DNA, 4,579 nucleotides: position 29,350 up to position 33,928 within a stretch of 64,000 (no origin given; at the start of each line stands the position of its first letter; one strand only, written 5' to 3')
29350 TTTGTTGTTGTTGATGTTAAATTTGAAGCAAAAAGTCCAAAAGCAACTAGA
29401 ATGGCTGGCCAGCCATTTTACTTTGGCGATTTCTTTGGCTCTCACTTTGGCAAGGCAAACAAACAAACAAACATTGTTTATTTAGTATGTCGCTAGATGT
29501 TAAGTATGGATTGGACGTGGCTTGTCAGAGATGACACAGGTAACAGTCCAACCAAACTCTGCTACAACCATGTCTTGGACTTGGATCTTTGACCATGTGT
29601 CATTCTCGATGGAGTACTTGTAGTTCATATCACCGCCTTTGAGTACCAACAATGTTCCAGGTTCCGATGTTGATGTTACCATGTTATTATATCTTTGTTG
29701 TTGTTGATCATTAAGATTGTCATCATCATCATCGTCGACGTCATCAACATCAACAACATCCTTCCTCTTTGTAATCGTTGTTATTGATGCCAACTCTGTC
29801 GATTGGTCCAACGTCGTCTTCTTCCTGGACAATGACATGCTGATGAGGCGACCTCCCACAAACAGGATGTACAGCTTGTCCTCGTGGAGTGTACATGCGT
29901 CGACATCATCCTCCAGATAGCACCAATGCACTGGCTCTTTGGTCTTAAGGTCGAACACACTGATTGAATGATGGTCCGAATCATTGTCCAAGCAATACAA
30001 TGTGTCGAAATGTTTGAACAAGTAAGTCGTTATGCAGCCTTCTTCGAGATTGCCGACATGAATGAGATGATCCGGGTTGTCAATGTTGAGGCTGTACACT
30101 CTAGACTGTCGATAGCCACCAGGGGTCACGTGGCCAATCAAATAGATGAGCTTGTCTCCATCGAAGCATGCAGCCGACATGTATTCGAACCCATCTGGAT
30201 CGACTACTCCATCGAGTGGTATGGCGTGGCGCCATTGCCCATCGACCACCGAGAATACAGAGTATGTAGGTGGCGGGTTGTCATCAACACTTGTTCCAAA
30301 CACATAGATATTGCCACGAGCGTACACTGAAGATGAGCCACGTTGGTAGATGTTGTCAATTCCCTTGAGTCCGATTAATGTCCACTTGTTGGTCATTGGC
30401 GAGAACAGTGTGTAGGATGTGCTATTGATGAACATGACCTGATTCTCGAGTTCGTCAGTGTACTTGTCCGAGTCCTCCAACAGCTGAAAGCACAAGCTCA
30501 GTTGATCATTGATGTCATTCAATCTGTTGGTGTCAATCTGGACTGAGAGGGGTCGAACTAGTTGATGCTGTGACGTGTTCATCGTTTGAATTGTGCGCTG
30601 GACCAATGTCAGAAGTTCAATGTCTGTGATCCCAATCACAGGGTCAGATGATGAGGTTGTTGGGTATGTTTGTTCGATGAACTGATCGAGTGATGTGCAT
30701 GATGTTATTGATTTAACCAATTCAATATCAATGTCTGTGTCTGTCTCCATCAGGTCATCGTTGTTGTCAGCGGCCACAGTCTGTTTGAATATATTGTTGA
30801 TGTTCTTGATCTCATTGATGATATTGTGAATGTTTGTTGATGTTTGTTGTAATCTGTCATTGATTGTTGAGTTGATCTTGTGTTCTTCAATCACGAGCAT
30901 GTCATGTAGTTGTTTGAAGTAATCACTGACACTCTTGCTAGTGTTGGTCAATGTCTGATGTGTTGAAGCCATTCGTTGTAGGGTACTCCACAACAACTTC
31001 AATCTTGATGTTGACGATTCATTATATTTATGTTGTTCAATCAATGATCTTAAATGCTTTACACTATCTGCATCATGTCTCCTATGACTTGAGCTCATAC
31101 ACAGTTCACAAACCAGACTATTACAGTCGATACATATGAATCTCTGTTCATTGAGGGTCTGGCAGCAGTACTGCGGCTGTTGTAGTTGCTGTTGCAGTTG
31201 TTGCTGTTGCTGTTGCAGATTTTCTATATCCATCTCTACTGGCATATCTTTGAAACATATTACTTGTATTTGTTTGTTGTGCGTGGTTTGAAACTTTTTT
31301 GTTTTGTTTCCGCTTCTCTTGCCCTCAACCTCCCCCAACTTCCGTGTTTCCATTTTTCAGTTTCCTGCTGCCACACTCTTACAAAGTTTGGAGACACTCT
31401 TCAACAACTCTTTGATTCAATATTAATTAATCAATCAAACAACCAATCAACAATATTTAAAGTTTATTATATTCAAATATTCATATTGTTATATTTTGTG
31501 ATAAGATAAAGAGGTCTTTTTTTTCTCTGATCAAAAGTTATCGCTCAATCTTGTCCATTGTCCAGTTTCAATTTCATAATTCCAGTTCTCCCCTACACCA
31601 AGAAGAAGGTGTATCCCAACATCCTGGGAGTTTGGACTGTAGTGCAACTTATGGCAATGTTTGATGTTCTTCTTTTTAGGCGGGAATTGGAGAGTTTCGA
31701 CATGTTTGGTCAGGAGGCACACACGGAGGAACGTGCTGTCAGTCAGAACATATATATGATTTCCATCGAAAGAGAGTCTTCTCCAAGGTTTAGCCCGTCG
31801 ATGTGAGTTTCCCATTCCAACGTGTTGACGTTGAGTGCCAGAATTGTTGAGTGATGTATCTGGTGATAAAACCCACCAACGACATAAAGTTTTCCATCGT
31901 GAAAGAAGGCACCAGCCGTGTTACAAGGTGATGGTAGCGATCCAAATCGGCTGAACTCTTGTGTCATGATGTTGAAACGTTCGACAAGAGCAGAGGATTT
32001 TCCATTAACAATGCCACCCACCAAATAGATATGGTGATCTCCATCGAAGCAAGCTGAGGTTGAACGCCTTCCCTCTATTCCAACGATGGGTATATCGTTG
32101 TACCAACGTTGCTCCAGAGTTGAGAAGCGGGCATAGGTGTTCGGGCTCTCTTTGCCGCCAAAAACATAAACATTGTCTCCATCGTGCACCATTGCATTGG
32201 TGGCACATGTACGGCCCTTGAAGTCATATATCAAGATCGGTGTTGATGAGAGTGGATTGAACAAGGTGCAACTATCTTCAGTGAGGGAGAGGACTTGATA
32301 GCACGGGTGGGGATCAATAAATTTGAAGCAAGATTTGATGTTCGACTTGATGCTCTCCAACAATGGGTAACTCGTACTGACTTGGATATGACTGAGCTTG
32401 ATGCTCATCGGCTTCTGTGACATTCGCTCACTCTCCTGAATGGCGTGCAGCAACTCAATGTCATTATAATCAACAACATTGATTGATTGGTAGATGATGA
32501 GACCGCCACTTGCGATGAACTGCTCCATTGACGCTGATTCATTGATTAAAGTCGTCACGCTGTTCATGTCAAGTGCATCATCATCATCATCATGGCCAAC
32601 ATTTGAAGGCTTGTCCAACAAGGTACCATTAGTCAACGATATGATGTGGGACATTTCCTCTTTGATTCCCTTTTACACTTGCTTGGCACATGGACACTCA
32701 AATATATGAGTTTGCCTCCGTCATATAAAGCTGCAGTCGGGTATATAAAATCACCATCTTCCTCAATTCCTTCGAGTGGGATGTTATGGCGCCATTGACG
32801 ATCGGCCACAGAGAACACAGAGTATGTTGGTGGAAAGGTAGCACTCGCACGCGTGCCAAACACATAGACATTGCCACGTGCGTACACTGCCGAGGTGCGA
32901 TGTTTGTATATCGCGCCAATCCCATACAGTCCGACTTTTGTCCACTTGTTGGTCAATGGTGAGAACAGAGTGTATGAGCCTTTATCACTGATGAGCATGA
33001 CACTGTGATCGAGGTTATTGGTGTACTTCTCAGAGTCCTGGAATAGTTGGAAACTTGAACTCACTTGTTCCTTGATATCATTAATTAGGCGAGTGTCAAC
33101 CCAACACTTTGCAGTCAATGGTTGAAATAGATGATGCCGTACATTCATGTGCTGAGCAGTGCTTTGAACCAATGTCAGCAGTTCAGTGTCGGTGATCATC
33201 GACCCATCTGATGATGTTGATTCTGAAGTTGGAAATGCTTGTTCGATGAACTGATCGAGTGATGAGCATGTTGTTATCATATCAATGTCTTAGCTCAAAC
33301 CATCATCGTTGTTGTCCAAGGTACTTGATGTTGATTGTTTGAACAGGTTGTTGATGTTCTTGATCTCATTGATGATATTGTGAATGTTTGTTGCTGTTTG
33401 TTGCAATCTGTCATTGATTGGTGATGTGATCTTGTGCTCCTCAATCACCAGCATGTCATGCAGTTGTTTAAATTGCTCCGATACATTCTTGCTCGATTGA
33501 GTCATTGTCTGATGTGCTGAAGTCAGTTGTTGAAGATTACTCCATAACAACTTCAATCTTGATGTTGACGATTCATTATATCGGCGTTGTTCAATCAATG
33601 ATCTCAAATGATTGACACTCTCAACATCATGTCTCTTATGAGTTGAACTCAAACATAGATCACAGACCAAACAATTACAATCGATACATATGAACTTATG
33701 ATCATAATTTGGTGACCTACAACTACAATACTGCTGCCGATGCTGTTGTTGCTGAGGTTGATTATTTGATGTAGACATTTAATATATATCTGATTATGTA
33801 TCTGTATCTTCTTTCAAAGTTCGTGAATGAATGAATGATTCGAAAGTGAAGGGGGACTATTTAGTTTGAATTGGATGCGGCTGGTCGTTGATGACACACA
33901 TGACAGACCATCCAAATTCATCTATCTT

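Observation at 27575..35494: Tandem array of five RING-less TRIM-like genes (B-box + coiled-coil + Kelch-type propeller), two intact and three decaying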

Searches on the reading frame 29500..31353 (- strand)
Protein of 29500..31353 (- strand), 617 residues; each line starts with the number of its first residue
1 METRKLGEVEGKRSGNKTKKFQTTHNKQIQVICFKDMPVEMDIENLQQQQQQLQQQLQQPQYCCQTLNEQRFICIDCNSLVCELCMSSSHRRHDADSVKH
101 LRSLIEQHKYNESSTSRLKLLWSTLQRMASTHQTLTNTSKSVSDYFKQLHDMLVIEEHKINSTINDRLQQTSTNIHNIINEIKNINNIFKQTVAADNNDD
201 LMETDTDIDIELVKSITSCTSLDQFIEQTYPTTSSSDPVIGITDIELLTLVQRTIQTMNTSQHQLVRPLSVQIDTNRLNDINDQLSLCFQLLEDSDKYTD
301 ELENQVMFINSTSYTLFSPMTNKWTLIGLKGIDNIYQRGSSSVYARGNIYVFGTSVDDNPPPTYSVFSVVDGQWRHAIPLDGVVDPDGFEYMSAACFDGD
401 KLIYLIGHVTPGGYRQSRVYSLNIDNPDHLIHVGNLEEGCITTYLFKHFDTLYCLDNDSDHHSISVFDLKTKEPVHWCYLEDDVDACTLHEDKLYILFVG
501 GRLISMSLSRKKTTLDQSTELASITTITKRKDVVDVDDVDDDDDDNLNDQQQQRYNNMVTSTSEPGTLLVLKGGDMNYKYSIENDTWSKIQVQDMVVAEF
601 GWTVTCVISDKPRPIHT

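Call 3: search_protein_families(library=pfam, proteins=[window:29500-31353:-], max_evalue=1)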
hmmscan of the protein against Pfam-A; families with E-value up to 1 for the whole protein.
window:29500-31353:- (617 aa): 5 families
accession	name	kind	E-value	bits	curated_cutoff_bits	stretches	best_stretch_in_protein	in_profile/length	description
PF13964.12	Kelch_6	-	7.4e-07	29.4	25.3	1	339-376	4-42/50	Kelch motif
PF24681.1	Kelch_KLHDC2_KLHL20_DRC7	-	5.2e-06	26.3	50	1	316-426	83-188/221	KLHDC2/KLHL20/DRC7 Kelch-repeats domain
PF00643.29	zf-B_box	-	0.00047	20.7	24.1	1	59-97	2-41/42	B-box zinc finger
PF22586.1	ANCHR-like_BBOX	-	0.0069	16.9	27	1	62-94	1-33/39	ANCHR-like B-box zinc-binding domain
PF16326.10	ABC_tran_CTD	-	0.39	11.4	32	1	40-62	14-36/69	ABC transporter C-terminal domain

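Call 52: find_encoding_contigs(protein=window:29500-31353:-, flank=3000, max_places=6)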
Protein window:29500-31353:- (617 aa): no gene with exactly this product is on record in the collection.

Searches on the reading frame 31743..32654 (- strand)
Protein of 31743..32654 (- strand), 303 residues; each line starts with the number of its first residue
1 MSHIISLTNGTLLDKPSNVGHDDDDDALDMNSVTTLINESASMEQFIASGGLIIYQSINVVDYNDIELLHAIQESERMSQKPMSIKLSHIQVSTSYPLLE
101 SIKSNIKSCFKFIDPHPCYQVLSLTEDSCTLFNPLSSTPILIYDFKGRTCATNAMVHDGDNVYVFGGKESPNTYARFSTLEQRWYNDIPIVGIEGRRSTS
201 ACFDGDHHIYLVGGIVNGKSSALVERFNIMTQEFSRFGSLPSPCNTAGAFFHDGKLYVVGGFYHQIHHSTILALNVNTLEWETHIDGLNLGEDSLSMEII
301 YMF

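Call 3: search_protein_families(library=pfam, proteins=[window:31743-32654:-], max_evalue=1)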
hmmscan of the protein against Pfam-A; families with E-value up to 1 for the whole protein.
window:31743-32654:- (303 aa): 9 families
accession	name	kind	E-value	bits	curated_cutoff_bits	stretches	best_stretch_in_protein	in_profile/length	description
PF13964.12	Kelch_6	-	5.4e-17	61.6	25.3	3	200-243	6-49/50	Kelch motif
PF01344.31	Kelch_1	-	2.2e-15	56.2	20.1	2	244-282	2-40/46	Kelch motif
PF24681.1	Kelch_KLHDC2_KLHL20_DRC7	-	2.3e-14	53.7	50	1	148-283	51-193/221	KLHDC2/KLHL20/DRC7 Kelch-repeats domain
PF13418.12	Kelch_4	-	5.3e-11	42.7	21.6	3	196-242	2-49/49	Galactose oxidase, central domain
PF25210.1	Kelch_FKB95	-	2.1e-09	37.8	70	1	206-285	42-124/268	FKB95, Kelch-repeats domain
PF07646.21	Kelch_2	-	3.4e-09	36.6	21.3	2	252-282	10-42/48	Kelch motif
PF13415.12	Kelch_3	-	4.8e-08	33.4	22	1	254-283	2-32/48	Galactose oxidase, central domain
PF24981.1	Beta-prop_ATRN-LZTR1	-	0.00058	19.7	50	1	147-268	94-226/289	Attractin/LZTR1 beta-propeller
PF24996.1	NANM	-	0.0023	17.3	45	0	227-267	293-333/350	N-acetylneuraminate epimerase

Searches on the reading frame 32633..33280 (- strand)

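Call 3: search_protein_families(library=pfam, proteins=[window:32633-33280:-], max_evalue=1)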
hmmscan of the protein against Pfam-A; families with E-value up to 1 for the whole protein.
window:32633-33280:- (215 aa): 4 families
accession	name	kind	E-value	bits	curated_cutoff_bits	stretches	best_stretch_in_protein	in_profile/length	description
PF13964.12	Kelch_6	-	0.00012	22.4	25.3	1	130-165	6-42/50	Kelch motif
PF24681.1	Kelch_KLHDC2_KLHL20_DRC7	-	0.0017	18.1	50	1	106-168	84-145/221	KLHDC2/KLHL20/DRC7 Kelch-repeats domain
PF12756.13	zf-C2H2_2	-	0.041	14.6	26.9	1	36-77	11-51/100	C2H2 type zinc-finger (2 copies)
PF07646.21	Kelch_2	-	0.13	12.8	21.3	0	128-163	4-41/48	Kelch motif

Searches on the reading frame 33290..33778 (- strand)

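Call 3: search_protein_families(library=pfam, proteins=[window:33290-33778:-], max_evalue=1)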
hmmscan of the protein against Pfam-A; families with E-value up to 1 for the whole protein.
window:33290-33778:- (162 aa): 11 families
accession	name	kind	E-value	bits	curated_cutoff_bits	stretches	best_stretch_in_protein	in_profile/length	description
PF00643.29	zf-B_box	-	0.0008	20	24.1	1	23-55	10-42/42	B-box zinc finger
PF05714.16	PFam54_60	-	0.0014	18.8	27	1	68-147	106-181/185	Borrelia Bbcrasp-1 domain containing protein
PF04513.17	Baculo_PEP_C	-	0.0048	17.4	38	1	74-144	35-106/140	Baculovirus polyhedron envelope protein, PEP, C terminus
PF22638.1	FlgK_D1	-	0.0052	16.8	28.6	1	86-158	36-104/233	Flagellar hook-associated protein FlgK helical domain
PF15821.10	DUF4709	-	0.014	16.2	27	1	83-150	30-91/110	Domain of unknown function (DUF4709)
PF13949.11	ALIX_LYPXL_bnd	-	0.041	13.6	30.8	1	49-152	133-234/295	ALIX V-shaped domain binding to HIV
PF05659.16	RPW8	-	0.054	13.6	30.4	1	106-150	16-61/139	Arabidopsis broad-spectrum mildew resistance protein RPW8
PF14712.11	Snapin_Pallidin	-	0.076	13.9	29.6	1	74-148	7-80/89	Snapin/Pallidin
PF22586.1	ANCHR-like_BBOX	-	0.16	12.5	27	1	20-51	5-33/39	ANCHR-like B-box zinc-binding domain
PF20881.2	G1_gp67_C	-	0.42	11.6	27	1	55-113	36-95/100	Phage G1 gp67, C-terminal domain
PF25474.1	TPR_TmcB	-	0.68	10.3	27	1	52-107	19-81/125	TmcB, TPR repeats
